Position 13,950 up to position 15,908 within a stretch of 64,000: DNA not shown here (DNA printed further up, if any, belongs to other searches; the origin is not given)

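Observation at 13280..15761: Tandem outer-membrane beta-barrel paralogs, the second fused to a transglutaminase-like Cys-protease-fold domain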

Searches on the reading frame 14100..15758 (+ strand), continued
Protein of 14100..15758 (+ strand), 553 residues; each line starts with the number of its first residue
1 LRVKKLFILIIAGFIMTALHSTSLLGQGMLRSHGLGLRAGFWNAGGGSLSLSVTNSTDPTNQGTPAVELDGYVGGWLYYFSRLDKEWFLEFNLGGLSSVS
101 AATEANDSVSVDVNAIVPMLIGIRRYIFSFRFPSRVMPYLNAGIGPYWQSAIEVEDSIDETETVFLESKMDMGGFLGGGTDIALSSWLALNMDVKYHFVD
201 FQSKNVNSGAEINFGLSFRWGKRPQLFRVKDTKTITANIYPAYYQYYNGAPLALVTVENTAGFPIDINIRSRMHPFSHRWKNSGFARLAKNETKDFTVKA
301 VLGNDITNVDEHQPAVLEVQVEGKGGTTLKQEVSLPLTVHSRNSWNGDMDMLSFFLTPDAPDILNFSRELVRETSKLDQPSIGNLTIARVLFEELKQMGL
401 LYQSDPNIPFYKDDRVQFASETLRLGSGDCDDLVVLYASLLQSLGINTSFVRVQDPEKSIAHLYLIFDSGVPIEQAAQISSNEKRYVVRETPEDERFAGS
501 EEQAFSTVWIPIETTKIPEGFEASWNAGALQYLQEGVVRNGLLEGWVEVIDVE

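Call 23: fold_search(model_id=the predicted structure, library=pdb)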
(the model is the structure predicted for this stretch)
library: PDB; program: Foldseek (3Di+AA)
matches with E <= 10: 1071; with E <= 0.001: 32
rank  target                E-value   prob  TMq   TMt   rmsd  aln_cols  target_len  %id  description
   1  9nh2_A                1.7e-08  1.00  0.28  0.67   6.6       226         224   14  In situ cryo-EM structure of porin III of the Legionella Dot/Icm T4SS machine (released 2025-09-17)
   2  9fzd_A                1.1e-06  1.00  0.25  0.67   5.4       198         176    8  Structure of OmpA-long in complex with nanobody Nb39 (released 2024-07-17)
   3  2x27                  2.2e-06  1.00  0.22  0.50  10.8       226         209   15  Crystal structure of the outer membrane protein OprG from Pseudomonas aeruginosa (released 2010-12-15)
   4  1bxw                  3.0e-06  1.00  0.22  0.60   6.6       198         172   11  OUTER MEMBRANE PROTEIN A (OMPA) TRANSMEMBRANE DOMAIN (released 1998-10-14)
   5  2f1t_A                8.7e-06  1.00  0.22  0.56   8.3       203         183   14  Outer membrane protein OmpW (released 2006-01-24)
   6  9fzc_A                1.5e-05  1.00  0.24  0.70   5.6       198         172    9  Structure of OmpA-short in complex with nanobody Nb01 (released 2024-07-17)
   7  2f1v_A                2.0e-05  1.00  0.22  0.57   8.4       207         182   14  Outer membrane protein OmpW (released 2006-01-24)
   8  1p4t                  2.0e-05  1.00  0.18  0.54   7.1       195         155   12  Crystal structure of Neisserial surface protein A (NspA) (released 2003-07-22)
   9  3kd4_A                4.3e-05  1.00  0.19  0.20  29.6       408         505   11  CRYSTAL STRUCTURE OF A PUTATIVE PROTEASE (BDI_1141) FROM PARABACTEROIDES DISTASONIS ATCC 8503 AT 2.00 A RESOLUTION (released 2009-11-24)
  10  9a2m_MODEL_1_A        5.6e-05  1.00  0.23  0.34   7.2       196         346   10  Model of E. coli OmpA by in-cell photo-crosslinking MS and deep learning (released 2023-02-24)
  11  3qra                  5.9e-05  1.00  0.21  0.62   5.4       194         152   12  The crystal structure of Ail, the attachment invasion locus protein of Yersinia pestis (released 2011-11-23)
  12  3qrc_A                6.9e-05  1.00  0.20  0.58   5.9       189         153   12  The crystal structure of Ail, the attachment invasion locus protein of Yersinia pestis, in complex with the heparin an (released 2011-11-23)
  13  4rlc                  7.3e-05  1.00  0.18  0.68   8.2       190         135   10  Crystal structure of the N-terminal beta-barrel domain of Pseudomonas aeruginosa OprF (released 2015-04-22)
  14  2n2l_MODEL_1_A        9.0e-05  1.00  0.18  0.51   7.9       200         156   12  NMR structure of yersinia pestis ail (attachment invasion locus) in decylphosphocholine micelles calculated wi (released 2015-07-22)
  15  3qrc_B                1.4e-04  1.00  0.21  0.61   5.8       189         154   12  The crystal structure of Ail, the attachment invasion locus protein of Yersinia pestis, in complex with the heparin an (released 2011-11-23)
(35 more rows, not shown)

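Call 34: find_related_loci(query=A1, collection=genome_contigs, flank=8000)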
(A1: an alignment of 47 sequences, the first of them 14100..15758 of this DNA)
Query A1 (553 aa) in genome_contigs; peptide patterns used: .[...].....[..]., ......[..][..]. (x = any residue, [..] = any of these).
249 stretches matched a pattern; 201 encode a relative of the query (tblastn E <= 1e-3); the best 80 are kept; 80 distinct loci.
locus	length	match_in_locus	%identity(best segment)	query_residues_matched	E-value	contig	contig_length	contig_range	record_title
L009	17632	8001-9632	56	5-552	0e+0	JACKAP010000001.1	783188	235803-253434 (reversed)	MAG: Calditrichia bacterium isolate HK-STAS-CALD-2 HK-STAS-CALD-2_1, whole genome shotgun sequence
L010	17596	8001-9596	48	5-552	2e-176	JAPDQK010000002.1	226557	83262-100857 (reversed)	MAG: Candidatus Zhuqueibacter pondensis isolate JZ4_201709_bins_45 JZ-4_201709_bins_45_scaffold_2, whole genome shotgun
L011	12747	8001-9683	47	6-553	2e-174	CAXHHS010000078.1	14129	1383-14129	MAG TPA_asm: uncultured bacterium isolate SRR12479933_metabat2_5 genome assembly, contig: ERZ4874384.322, whole genome s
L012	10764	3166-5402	48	4-553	2e-173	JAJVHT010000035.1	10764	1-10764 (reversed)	MAG: bacterium isolate Bin_13 c_000000012630, whole genome shotgun sequence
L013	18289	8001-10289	50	4-553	3e-173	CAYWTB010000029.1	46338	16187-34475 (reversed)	MAG TPA_asm: uncultured Caldithrix sp. isolate SRP214966_co4_526 genome assembly, contig: NODE_452_length_46338_cov_8.43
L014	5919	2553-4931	50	10-553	4e-174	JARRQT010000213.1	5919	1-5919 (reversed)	MAG: Calditrichia bacterium isolate Spart_209_MAG scaffold_11116, whole genome shotgun sequence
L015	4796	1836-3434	46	1-553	1e-175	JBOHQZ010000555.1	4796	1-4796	MAG: bacterium isolate SD8033_maxbin2.bin.2_sub NODE_7190_length_4796_cov_2.663740, whole genome shotgun sequence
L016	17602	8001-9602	46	3-553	7e-170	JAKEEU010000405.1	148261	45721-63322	MAG: candidate division KSB1 bacterium isolate PMV_1_maxbin.001 PMV_1_maxbin.001.k101_1865680, whole genome shotgun sequ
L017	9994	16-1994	48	7-553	9e-169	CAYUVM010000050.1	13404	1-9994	MAG TPA_asm: uncultured Cytophagia bacterium isolate SRP173033_co3_178 genome assembly, contig: NODE_6061_length_13404_c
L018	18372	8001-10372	49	3-553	2e-166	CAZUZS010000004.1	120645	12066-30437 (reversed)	MAG TPA_asm: uncultured Calditrichaceae bacterium isolate binchicken_co129_674 genome assembly, contig: NODE_195_length_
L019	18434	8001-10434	49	8-553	4e-165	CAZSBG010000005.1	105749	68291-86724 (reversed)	MAG TPA_asm: uncultured Cytophagia bacterium isolate SRP141376_co4_290 genome assembly, contig: NODE_286_length_105749_c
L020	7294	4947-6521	48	6-553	5e-165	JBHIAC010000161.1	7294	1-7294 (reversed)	MAG: bacterium isolate K_3_bin.3 NODE_4587_length_7294_cov_11.359580, whole genome shotgun sequence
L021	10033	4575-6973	46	1-553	4e-164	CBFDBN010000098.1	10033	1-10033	MAG TPA_asm: uncultured bacterium isolate SRR26215676_binner13_Refined_113 genome assembly, contig: ERZ25073495.5075, wh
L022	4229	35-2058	46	3-553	8e-169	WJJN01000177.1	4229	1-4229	MAG: candidate division KSB1 bacterium isolate Bin_079 k141_462963, whole genome shotgun sequence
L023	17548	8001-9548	47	2-552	2e-162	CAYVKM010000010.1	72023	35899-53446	MAG TPA_asm: uncultured Calditrichaceae bacterium isolate SRP214966_co2_132 genome assembly, contig: NODE_304_length_720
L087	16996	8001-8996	31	211-553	4e-43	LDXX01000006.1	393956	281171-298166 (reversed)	MAG: Candidatus Kryptonium thompsonii isolate JGI-4 2599192412, whole genome shotgun sequence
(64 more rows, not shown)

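Call 41: search_protein_families(library=pfam, proteins=[L087:7020-8999:+, L087:9006-9734:+, L087:6124-7020:+, L087:5086-6027:+], max_evalue=1)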
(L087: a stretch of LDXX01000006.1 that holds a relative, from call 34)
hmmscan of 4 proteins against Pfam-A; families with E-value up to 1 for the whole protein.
L087:7020-8999:+ (660 aa): 5 families
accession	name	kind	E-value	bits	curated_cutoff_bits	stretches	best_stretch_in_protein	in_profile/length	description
PF01841.26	Transglut_core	-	2.7e-05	24.8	23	1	499-566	10-75/108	Transglutaminase-like superfamily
PF04473.18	DUF553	-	0.0016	18.4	20.5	1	522-569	46-89/140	Transglutaminase-like domain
PF16392.11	DUF5001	-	0.019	15.4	23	1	365-416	9-56/86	Ig-like domain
PF24656.1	CEPT76_peptidase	-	0.056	14.1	27.8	1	535-592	7-62/121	CEP76 peptidase-like domain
PF11614.14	FixG_C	-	0.11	13.1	25.6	1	367-435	32-102/119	IG-like fold at C-terminal of FixG, putative oxidoreductase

L087:9006-9734:+ (243 aa): 0 families

L087:6124-7020:+ (299 aa): 0 families

L087:5086-6027:+ (314 aa): 0 families

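Call 54: search_protein_families(library=padloc, proteins=[window:14100-15758:+], max_evalue=0.01)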
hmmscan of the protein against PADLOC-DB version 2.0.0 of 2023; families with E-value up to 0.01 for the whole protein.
window:14100-15758:+ (553 aa): 0 families

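Call 59: search_protein_families(library=ncbifam, proteins=[L087:7020-8999:+], max_evalue=0.1)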
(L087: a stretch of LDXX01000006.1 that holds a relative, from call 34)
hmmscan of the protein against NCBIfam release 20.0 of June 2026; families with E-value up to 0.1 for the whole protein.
L087:7020-8999:+ (660 aa): 4 families
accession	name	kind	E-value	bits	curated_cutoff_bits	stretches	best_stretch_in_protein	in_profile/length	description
NF033709.1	PorV_fam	subfamily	2e-10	40.8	90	2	248-299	258-312/326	PorV/PorQ family protein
NF033710.1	T9SS_OM_PorV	equivalog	9.8e-06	25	250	2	250-298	299-350/367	type IX secretion system outer membrane channel protein PorV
NF058533.1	antiphage_ProA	equivalog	0.0001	19.8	1500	1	449-640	94-291/1903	anti-phage protein ProA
NF033711.1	T9SS_PorQ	equivalog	0.09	11.8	220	0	249-297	278-321/335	type IX secretion system protein PorQ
